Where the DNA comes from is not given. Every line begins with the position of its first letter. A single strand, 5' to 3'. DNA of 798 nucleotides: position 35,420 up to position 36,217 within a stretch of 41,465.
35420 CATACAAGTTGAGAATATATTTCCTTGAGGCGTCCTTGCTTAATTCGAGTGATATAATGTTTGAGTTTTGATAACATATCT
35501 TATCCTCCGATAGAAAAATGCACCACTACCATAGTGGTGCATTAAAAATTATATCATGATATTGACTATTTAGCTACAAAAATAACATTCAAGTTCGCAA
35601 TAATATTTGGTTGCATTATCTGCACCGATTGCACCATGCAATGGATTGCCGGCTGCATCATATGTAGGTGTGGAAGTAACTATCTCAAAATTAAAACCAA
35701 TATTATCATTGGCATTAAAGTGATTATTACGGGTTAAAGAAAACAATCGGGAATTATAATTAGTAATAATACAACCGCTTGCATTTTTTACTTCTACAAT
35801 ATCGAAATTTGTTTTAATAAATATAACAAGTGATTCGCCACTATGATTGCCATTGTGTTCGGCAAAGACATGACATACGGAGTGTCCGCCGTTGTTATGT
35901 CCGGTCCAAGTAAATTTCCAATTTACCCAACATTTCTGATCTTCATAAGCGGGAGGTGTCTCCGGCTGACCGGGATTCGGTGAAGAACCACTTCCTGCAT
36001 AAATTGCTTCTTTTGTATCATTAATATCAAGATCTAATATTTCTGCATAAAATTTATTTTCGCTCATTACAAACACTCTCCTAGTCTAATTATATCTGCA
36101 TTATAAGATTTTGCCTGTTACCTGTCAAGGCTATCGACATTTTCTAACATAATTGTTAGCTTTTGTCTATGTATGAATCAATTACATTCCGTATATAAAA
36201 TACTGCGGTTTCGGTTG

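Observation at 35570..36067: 165-aa candidate substrate: lantibiotic-like leader, Pro/Gly linker, His-rich domain and terminal CxxxCxxC-Ser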

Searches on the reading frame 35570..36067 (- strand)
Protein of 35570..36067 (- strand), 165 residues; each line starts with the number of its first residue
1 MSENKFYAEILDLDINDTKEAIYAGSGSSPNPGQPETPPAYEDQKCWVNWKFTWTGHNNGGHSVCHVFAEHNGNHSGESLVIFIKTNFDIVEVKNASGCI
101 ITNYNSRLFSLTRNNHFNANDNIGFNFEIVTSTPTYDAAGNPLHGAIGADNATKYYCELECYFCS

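Call 3: search_protein_families(library=pfam, proteins=[window:35570-36067:-], max_evalue=1)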
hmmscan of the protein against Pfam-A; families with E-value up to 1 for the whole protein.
window:35570-36067:- (165 aa): 1 family
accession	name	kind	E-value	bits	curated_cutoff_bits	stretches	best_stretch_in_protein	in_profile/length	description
PF11557.14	Omp_AT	-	0.083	12.3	22.5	1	40-102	201-263/327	Solitary outer membrane autotransporter beta-barrel domain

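Call 4: search_protein_families(library=ncbifam, proteins=[window:35570-36067:-], max_evalue=1)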
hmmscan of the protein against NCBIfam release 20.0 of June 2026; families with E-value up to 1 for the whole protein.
window:35570-36067:- (165 aa): 0 families

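Call 5: find_homologous_proteins(query=window:35570-36067:-, max_evalue=0.01)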
Query window:35570-36067:- (165 aa): 33 proteins with E <= 0.01 among 113 candidates.
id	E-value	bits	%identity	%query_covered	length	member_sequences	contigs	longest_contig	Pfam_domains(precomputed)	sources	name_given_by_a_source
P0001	3.8e-110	384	98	100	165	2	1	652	-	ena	-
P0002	7.7e-92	324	84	100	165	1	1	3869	-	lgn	-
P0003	3.3e-71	257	69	98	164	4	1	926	-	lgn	-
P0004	3.6e-69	250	67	97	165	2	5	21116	-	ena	-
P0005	4.9e-68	246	66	97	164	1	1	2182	-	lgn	-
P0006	4.5e-55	204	61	93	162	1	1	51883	-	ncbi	-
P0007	3.0e-54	202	60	94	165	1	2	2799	-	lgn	-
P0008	3.7e-52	195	62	95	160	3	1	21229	-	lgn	-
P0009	4.5e-52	194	56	92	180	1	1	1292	-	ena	-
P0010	8.3e-52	194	62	90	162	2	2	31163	-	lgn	-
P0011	7.0e-51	191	58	95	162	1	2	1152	-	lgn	-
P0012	1.8e-50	189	61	90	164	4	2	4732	-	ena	-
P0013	3.9e-50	188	56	95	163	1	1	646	-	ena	-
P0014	3.3e-49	185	56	99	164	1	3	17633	-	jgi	-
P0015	5.5e-49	184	55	92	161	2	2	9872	-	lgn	-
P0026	3.7e-46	175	56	90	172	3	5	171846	-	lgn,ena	-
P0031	2.6e-43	166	54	90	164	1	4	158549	-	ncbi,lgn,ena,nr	ncbi:MAG: hypothetical protein IJ324_03630 [Lachnospiraceae bacterium]|nr:hypothetical protein [Lach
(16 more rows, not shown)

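Call 6: search_solved_structures(query=window:35570-36067:-, max_evalue=10)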
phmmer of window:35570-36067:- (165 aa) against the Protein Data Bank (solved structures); distinct sequences matched with E-value up to 10: 2.
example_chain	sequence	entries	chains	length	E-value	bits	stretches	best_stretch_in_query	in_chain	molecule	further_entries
31mr_A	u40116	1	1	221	0.22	14.7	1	10-124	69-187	Cell envelope proteinase A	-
4mtm_A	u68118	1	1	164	1.2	12.2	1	103-142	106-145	Putative tail fiber protein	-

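Call 12: find_encoding_contigs(protein=P0026, flank=8000, max_places=3)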
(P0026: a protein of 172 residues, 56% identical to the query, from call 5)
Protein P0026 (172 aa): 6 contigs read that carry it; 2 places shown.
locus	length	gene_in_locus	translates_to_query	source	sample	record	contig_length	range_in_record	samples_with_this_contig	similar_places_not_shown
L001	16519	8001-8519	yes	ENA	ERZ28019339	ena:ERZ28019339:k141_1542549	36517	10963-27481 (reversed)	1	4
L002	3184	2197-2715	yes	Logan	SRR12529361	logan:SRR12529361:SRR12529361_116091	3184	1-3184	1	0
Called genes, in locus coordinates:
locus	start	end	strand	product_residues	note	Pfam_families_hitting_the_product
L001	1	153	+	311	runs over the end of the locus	PF02729:OTCace_N, PF00185:OTCace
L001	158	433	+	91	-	-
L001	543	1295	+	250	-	PF22570:LiaF-TM, PF09922:LiaF-like_C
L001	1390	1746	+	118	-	PF19642:DUF6145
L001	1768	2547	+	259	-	PF03309:Pan_kinase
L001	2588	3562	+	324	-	PF01207:Dus, PF01180:DHO_dh (faint), PF01680:SOR_SNZ (faint)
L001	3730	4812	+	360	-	PF01118:Semialdhyde_dh, PF02774:Semialdhyde_dhC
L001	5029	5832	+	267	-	PF00753:Lactamase_B (faint), PF13483:Lactamase_B_3 (weak), PF12706:Lactamase_B_2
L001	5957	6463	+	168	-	PF13302:Acetyltransf_3, PF00583:Acetyltransf_1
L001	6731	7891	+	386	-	PF05402:PqqD (faint), PF27840:ScmC (weak)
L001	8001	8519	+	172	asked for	-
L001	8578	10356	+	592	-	PF00664:ABC_membrane, PF02463:SMC_N (faint), PF00005:ABC_tran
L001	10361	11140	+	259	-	PF02811:PHP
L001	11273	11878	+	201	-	-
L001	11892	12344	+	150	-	PF00583:Acetyltransf_1, PF13673:Acetyltransf_10, PF13508:Acetyltransf_7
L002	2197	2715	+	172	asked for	-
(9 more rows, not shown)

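Call 13: find_encoding_contigs(protein=P0031, flank=8000, max_places=3)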
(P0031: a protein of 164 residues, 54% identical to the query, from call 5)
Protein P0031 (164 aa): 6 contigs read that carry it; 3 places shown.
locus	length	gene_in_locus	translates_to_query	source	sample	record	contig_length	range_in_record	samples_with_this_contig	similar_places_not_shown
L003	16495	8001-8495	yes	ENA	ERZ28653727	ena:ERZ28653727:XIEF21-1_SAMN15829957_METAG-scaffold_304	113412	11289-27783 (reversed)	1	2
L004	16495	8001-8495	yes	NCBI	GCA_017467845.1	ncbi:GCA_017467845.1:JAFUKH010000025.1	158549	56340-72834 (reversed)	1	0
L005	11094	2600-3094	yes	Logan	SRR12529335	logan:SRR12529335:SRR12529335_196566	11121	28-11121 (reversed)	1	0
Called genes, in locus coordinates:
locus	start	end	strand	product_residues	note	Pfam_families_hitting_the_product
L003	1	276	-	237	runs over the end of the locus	PF02361:CbiQ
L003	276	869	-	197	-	PF09605:Trep_Strep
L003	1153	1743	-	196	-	-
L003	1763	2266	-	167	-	-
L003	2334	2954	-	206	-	PF00583:Acetyltransf_1 (weak)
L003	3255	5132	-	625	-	PF02463:SMC_N (faint), PF00005:ABC_tran, PF13304:AAA_21 (faint)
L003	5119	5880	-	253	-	PF00005:ABC_tran, PF13304:AAA_21 (faint)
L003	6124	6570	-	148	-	PF00072:Response_reg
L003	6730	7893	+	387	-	-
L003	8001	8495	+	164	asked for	-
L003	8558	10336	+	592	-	PF00664:ABC_membrane, PF02463:SMC_N (faint), PF00005:ABC_tran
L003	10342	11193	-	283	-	PF02311:AraC_binding (weak), PF00165:HTH_AraC (weak), PF12833:HTH_18, PF00165:HTH_AraC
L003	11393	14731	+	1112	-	PF07953:Toxin_R_bind_N (weak), PF13385:Laminin_G_3, PF20578:aBig_2, PF07944:Beta-AFase-like_GH127_cat, PF20736:Glyco_hydro127M, PF16375:DUF4986 (weak), PF20620:DUF6805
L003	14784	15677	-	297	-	PF00480:ROK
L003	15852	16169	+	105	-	PF01381:HTH_3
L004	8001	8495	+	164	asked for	-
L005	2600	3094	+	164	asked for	-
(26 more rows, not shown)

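Call 14: find_encoding_contigs(protein=P0006, flank=8000, max_places=2)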
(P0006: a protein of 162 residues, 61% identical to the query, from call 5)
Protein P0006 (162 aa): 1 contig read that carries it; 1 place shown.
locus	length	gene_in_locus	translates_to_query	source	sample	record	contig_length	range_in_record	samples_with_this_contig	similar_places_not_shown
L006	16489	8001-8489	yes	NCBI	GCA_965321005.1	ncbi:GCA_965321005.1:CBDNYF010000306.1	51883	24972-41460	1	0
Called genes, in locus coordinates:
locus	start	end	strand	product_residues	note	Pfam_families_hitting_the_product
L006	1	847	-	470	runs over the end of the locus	-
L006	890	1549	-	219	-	-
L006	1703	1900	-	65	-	-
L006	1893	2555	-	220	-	-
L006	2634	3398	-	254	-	-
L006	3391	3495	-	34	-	-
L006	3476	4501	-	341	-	PF01841:Transglut_core (weak)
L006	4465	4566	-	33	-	-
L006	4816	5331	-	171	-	-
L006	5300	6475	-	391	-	PF01408:GFO_IDH_MocA, PF03447:NAD_binding_3, PF02894:GFO_IDH_MocA_C, PF22725:GFO_IDH_MocA_C3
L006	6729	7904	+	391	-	-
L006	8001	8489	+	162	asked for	-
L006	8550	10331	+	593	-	PF00664:ABC_membrane, PF02463:SMC_N (faint), PF00005:ABC_tran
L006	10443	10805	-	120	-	PF00072:Response_reg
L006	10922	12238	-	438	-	PF08281:Sigma70_r4_2, PF04545:Sigma70_r4 (faint)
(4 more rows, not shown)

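Call 18: predict_structure(alignment_id=A1)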
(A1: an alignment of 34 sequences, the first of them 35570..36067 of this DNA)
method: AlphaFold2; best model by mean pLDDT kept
length: 165 residues; sequences in the alignment: 34
mean_pLDDT: 79.6   pTM: 0.69
mean pLDDT of the five models: 79.6, 79.0, 77.5, 76.4, 76.3
residues with pLDDT >= 90: 86; 70-90: 35; 50-70: 9; < 50: 35
segments of 3 or more residues with pLDDT < 50: 1-35
pLDDT, mean of each block of 10 residues (from residue 1): 45 45 41 53 83 84 92 92 95 92 94 93 94 89 86 90 91
secondary structure, 60 per line:
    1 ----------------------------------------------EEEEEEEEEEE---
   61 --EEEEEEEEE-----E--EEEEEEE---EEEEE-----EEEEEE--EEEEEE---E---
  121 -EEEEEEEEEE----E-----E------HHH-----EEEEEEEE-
elements in order: E47-57 E63-71 E80-86 E90-94 E100-105 E108-113 E122-131 E157-164

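Call 20: fold_search(model_id=the predicted structure, library=pdb)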
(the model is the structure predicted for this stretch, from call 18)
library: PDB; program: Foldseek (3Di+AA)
matches with E <= 10: 1578; with E <= 0.001: 2
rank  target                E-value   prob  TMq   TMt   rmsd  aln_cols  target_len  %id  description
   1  6qfs_A                8.1e-04  1.00  0.39  0.58   8.3       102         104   14  Chargeless variant of the Cellulose-binding domain from Cellulomonas fimi (released 2019-12-18)
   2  6qfs_B                8.5e-04  1.00  0.39  0.56   9.4       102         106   16  Chargeless variant of the Cellulose-binding domain from Cellulomonas fimi (released 2019-12-18)
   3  3ndy_E                1.5e-03  1.00  0.41  0.58   3.4        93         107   14  The structure of the catalytic and carbohydrate binding domain of endoglucanase D from Clostridium cellulovorans (released 2010-09-08)
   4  6qfs_F                2.8e-03  1.00  0.40  0.58   3.3        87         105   11  Chargeless variant of the Cellulose-binding domain from Cellulomonas fimi (released 2019-12-18)
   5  3hs0_C                6.7e-03  0.82  0.25  0.14   9.6       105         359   11  Cobra Venom Factor (CVF) in complex with human factor B (released 2009-07-07)
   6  9ifr                  7.9e-03  1.00  0.33  0.42   4.4        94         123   13  CLIPPER domain from the Gram-negative fibrillar adhesin "B9T28_05395 (released 2025-11-26)
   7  8xrv_A                7.9e-03  0.95  0.31  0.09  11.3       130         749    9  The crystal structure of a GH3 enzyme CcBgl3B with glucose (released 2024-04-10)
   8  8xrx_D                1.0e-02  0.95  0.28  0.08   9.8       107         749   10  The crystal structure of a GH3 enzyme CcBgl3B with glucose and gentiobiose (released 2024-04-10)
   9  6ezt_A                1.1e-02  1.00  0.39  0.12   5.9       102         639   13  Crystal structure of GH20 Exo beta-N-Acetylglucosaminidase D437A inactive mutant from Vibrio harveyi (released 2018-12-12)
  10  3frp_B                1.1e-02  0.87  0.31  0.17  13.8       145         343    8  Crystal Structure of Cobra Venom Factor, a Co-factor for C3- and C5 convertase CVFBb (released 2009-04-28)
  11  3hs0_H                1.1e-02  0.99  0.35  0.17   9.1       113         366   10  Cobra Venom Factor (CVF) in complex with human factor B (released 2009-07-07)
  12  8xrx_C                1.2e-02  0.97  0.30  0.09   9.8       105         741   10  The crystal structure of a GH3 enzyme CcBgl3B with glucose and gentiobiose (released 2024-04-10)
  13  6ezr_A                1.3e-02  1.00  0.39  0.12   5.9       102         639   13  Crystal structure of GH20 Exo beta-N-Acetylglucosaminidase from Vibrio harveyi (released 2018-12-12)
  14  8xrt_F                1.3e-02  0.96  0.29  0.09   9.7       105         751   10  The crystal structure of a GH3 enzyme CcBgl3B (released 2024-04-10)
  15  2rtt_MODEL_1_A        1.4e-02  1.00  0.40  0.60   4.4        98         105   15  Solution structure of the chitin-binding domain of Chi18aC from Streptomyces coelicolor (released 2014-08-27)
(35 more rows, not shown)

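Call 29: search_protein_representatives(alignment_id=A1)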
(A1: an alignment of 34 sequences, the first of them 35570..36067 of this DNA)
Query: 34 sequences, 163 profile positions. Proteins with E-value up to 0.001 (for the whole library): 65; up to 1e-10: 25; up to 1e-30: 2. The best 65 are listed.
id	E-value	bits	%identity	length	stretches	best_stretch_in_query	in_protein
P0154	6.0e-77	273.3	-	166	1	1-162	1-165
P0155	1.7e-67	242.6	-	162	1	1-160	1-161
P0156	5.3e-26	107.7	-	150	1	2-148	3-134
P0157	1.2e-23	100.0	-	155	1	1-148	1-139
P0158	5.1e-22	94.7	-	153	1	1-159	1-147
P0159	1.3e-21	93.4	-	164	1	1-148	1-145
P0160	8.7e-21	90.7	-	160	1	1-146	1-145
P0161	3.9e-19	85.4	-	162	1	2-160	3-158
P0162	1.0e-18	84.0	-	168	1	1-159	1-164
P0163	1.9e-18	83.1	-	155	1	42-159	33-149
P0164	2.1e-18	83.0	-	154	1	1-130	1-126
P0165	3.6e-17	79.0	-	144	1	1-145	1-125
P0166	4.5e-17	78.6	-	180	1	4-160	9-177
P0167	1.8e-14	70.2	-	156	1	1-155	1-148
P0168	6.2e-14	68.4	-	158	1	1-125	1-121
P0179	2.2e-10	56.9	-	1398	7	45-105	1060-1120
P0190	4.0e-08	49.5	-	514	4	46-101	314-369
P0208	9.7e-05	38.5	-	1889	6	46-106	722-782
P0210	1.3e-04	38.1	-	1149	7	42-103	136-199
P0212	1.4e-04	38.0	-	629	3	45-103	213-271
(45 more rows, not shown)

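Call 39: search_protein_families(library=pfam, proteins=[P0179, P0190, P0210, P0212, P0208], max_evalue=0.01)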
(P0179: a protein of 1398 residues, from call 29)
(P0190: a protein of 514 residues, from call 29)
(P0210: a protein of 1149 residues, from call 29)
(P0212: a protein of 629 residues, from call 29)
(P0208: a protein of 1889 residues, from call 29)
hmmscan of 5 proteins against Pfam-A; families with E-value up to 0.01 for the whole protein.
P0179 (1398 aa): 3 families
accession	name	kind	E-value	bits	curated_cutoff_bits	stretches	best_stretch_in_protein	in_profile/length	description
PF18667.6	BppU_IgG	-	4.9e-11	43.1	27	0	659-713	40-92/96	Baseplate upper protein immunoglobulin like domain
PF02812.23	ELFV_dehydrog_N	-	6.5e-06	26.3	25.3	0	232-255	54-77/129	Glu/Leu/Phe/Val dehydrogenase, dimerisation domain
PF24595.1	DUF7619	-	0.0093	16.5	27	0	1289-1324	18-52/133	Domain of unknown function (DUF7619)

P0190 (514 aa): 2 families
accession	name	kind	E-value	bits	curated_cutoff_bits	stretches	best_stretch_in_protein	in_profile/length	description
PF18667.6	BppU_IgG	-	9.9e-12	45.3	27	0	47-105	37-94/96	Baseplate upper protein immunoglobulin like domain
PF22031.2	MCP_V20_C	-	2.4e-05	24.3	27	0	271-371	43-146/171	Major capsid protein V20 C-terminal domain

P0210 (1149 aa): 9 families
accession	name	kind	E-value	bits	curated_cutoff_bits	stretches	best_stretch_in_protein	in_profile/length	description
PF19077.6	Big_13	-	1.8e-135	443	27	9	181-272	5-102/102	Bacterial Ig-like domain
PF17936.7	Big_6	-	1.4e-27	96.2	27.6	5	483-546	13-76/83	Bacterial Ig domain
PF22184.2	CBM_56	-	1.4e-14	54.5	27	0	116-152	21-57/75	Carbohydrate binding module family 56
PF13750.12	Big_3_3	-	3.8e-13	49.8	27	0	520-575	7-65/157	Bacterial Ig-like domain (group 3)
PF17892.7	Cadherin_5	-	3.6e-08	33.6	26.5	1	461-552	3-97/98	Cadherin-like domain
PF17957.7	Big_7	-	4.1e-08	34.2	24.1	0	307-346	33-70/70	Bacterial Ig domain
PF16640.11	Big_3_5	-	5.9e-06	27.2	35.5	0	293-360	18-81/88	Bacterial Ig-like domain (group 3)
PF04151.21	PPC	-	4.8e-05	24.6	25.9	1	8-72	2-70/70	Bacterial pre-peptidase C-terminal domain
PF18099.7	CBM_35_2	-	0.00012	22.5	23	0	396-426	48-78/112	Carbohydrate binding module (family 35)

P0212 (629 aa): 1 family
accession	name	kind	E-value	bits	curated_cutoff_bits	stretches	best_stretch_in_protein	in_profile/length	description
PF18667.6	BppU_IgG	-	2.1e-06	28.2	27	0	88-143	40-93/96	Baseplate upper protein immunoglobulin like domain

P0208 (1889 aa): 2 families
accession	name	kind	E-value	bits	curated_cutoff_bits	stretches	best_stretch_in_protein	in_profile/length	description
PF21602.3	GldM_3rd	-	0.00016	22.3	25.2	0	570-636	17-79/82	GldM third domain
PF25092.1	SH3_KIN17_C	-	0.0004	21.2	27.9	0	182-199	38-55/57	KIN17 C-terminal SH3 domain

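Call 49: find_related_loci(query=A1, collection=genome_contigs, flank=8000)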
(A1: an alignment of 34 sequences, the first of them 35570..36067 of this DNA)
Query A1 (165 aa) in genome_contigs; peptide patterns used: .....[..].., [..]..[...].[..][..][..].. (x = any residue, [..] = any of these).
82 stretches matched a pattern; 8 encode a relative of the query (tblastn E <= 1e-3); 8 distinct loci.
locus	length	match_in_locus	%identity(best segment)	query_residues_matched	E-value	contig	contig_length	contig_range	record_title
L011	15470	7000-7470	57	10-164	5e-56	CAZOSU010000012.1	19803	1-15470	MAG TPA_asm: uncultured Acetatifactor sp. isolate SRP315200_co1_691 genome assembly, contig: NODE_4999_length_19803_cov_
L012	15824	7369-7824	56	17-165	2e-48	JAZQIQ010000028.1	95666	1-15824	MAG: Acetatifactor sp. isolate T1900044623_TS20190089.MAGScoT_cleanbin_000025 SGB_915_k141_1822347, whole genome shotgun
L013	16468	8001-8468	52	10-165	2e-48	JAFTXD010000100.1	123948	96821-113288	MAG: Lachnospiraceae bacterium isolate RGIG4230 Roe_deer_Colon-4__c291260, whole genome shotgun sequence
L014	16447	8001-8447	54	17-164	3e-47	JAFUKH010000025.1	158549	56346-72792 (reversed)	MAG: Lachnospiraceae bacterium isolate RGIG4572 Roe_deer_Rectum-2__c153649, whole genome shotgun sequence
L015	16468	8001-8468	53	1-159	1e-45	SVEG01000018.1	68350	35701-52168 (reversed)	MAG: Lachnospiraceae bacterium isolate SIG300 NODE_2405_length_68350_cov_2.980168, whole genome shotgun sequence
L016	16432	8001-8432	36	1-161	2e-22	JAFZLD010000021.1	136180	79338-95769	MAG: Lachnospiraceae bacterium isolate RGIG7866 Water_buffalos_Reticulum-4__c794832, whole genome shotgun sequence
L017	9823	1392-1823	36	1-161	2e-22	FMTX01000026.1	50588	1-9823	Lachnospiraceae bacterium YSD2013 genome assembly, contig: IE16DRAFT_scaffold00021.21, whole genome shotgun sequence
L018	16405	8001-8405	38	10-161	6e-22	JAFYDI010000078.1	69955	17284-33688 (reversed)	MAG: Lachnospiraceae bacterium isolate RGIG6987 Sheep_Rumen.Co__c2787547, whole genome shotgun sequence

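Call 58: search_protein_families(library=pfam, proteins=[L017:1392-1844:+], max_evalue=0.1)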
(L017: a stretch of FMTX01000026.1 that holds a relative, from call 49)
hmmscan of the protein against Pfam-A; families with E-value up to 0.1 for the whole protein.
L017:1392-1844:+ (150 aa): 1 family
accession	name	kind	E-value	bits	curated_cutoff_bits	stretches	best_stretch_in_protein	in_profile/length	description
PF07481.16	DUF1521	-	0.0056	17.2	23.6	1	29-107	21-97/169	Domain of Unknown Function (DUF1521)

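Call 69: find_encoding_contigs(protein=P0157, flank=6000, max_places=2)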
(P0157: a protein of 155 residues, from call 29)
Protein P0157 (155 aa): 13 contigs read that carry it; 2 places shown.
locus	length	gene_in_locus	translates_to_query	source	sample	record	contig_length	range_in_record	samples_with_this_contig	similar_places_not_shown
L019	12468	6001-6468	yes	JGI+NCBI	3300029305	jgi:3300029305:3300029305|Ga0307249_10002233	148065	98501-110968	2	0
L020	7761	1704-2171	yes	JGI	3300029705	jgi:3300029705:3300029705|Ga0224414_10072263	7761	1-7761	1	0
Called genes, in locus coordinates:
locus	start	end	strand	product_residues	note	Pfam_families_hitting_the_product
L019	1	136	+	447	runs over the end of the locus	PF00254:FKBP_C, PF05698:Trigger_C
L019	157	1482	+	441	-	PF00005:ABC_tran (faint), PF00009:GTP_EFTU (weak), PF01926:MMR_HSR1, PF02421:FeoB_N, PF01926:MMR_HSR1, PF02421:FeoB_N, PF00009:GTP_EFTU, PF14714:KH_dom-like, +9 more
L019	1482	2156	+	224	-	PF02660:G3P_acyltransf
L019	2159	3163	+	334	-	PF01210:NAD_Gly3P_dh_N, PF02558:ApbA (weak), PF03446:NAD_binding_2 (weak), PF03807:F420_oxidored (weak), PF07479:NAD_Gly3P_dh_C, PF20618:GPD_NAD_C_bact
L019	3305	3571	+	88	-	PF00312:Ribosomal_S15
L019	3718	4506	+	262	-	PF08282:Hydrolase_3, PF05116:S6PP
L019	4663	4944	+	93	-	-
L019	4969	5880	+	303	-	-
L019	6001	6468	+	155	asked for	-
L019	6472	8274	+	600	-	PF00664:ABC_membrane, PF00005:ABC_tran, PF02463:SMC_N (faint), PF09818:ABC_ATPase (faint), PF13304:AAA_21 (faint)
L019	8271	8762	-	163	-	-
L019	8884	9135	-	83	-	-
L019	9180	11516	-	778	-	PF00580:UvrD-helicase, PF13245:AAA_19, PF13604:AAA_30 (faint), PF01443:Viral_helicase1 (faint), PF13361:UvrD_C, PF13538:UvrD_C_2 (weak), PF21196:PcrA_UvrD_tudor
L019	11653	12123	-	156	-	-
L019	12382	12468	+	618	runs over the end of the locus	PF19864:Radical_SAM_N2, PF04055:Radical_SAM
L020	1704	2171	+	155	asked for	-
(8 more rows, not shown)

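Call 70: find_encoding_contigs(protein=P0162, flank=6000, max_places=2)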
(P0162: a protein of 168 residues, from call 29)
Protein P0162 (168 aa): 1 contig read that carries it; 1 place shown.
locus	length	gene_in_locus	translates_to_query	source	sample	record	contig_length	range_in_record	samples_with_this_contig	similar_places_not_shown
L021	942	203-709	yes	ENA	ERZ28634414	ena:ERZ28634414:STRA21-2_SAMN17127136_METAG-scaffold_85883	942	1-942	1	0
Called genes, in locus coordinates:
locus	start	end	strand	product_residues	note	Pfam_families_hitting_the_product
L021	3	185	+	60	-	?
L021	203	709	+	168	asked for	-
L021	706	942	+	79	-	?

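Call 76: search_protein_families(library=phrogs, proteins=[window:35570-36067:-], max_evalue=0.1)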
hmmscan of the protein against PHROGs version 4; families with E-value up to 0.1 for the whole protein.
window:35570-36067:- (165 aa): 0 families

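Call 77: search_protein_families(library=padloc, proteins=[window:35570-36067:-], max_evalue=0.1)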
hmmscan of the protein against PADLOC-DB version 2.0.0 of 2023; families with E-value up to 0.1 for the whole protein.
window:35570-36067:- (165 aa): 0 families
